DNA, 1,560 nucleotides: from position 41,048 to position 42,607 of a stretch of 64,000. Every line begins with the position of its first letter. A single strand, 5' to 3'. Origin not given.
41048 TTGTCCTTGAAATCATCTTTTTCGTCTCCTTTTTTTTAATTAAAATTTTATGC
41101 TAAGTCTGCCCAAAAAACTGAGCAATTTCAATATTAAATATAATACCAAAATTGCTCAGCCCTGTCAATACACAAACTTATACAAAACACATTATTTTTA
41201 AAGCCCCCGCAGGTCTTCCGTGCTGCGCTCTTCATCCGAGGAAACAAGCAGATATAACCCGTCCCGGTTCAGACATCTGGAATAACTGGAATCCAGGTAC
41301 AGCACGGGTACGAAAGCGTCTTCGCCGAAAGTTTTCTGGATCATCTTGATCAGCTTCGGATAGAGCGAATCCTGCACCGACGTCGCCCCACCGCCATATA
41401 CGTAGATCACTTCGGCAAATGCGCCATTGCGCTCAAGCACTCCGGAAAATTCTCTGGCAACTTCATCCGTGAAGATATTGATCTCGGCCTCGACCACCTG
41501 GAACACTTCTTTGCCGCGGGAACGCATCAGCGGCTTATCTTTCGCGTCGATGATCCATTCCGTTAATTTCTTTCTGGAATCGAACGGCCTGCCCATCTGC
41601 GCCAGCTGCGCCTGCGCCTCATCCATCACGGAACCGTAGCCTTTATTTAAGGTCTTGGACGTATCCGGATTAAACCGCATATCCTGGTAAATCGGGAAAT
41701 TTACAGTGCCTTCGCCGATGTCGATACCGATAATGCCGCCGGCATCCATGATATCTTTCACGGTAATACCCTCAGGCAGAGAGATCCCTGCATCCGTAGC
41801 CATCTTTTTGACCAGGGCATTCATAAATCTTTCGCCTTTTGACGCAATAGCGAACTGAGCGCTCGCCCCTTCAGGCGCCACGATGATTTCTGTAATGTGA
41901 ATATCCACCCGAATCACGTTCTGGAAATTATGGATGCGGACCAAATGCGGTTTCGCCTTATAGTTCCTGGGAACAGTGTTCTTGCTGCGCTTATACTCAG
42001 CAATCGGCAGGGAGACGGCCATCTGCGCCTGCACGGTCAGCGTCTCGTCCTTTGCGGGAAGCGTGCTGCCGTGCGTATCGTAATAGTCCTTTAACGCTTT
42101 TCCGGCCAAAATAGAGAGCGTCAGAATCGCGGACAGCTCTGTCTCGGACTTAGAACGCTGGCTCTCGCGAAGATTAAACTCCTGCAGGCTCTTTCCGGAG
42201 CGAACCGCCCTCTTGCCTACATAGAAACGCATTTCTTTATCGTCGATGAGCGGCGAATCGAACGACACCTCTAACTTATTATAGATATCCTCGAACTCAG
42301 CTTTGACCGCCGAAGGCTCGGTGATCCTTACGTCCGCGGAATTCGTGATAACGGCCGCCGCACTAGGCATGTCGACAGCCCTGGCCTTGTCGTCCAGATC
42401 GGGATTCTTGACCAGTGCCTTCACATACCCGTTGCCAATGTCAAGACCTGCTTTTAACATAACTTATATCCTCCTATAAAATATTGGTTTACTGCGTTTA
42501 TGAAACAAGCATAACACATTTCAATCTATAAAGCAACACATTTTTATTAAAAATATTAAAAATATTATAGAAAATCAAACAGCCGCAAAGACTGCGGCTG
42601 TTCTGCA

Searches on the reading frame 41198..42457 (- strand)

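Call 55: search_protein_families(library=pfam, proteins=[window:41198-42457:-], max_evalue=0.0001)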
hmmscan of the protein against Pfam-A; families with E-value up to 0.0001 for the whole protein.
window:41198-42457:- (419 aa): 2 families
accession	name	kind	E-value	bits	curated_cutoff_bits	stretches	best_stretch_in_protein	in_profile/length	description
PF21522.3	MreB-like_C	-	5.7e-10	40.3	27.8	1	245-365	2-121/123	Archaeal actin homologue MreB-like, C-terminal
PF17989.7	ALP_N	-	1.3e-09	38.8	26.3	1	4-198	1-147/148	Actin like proteins N terminal domain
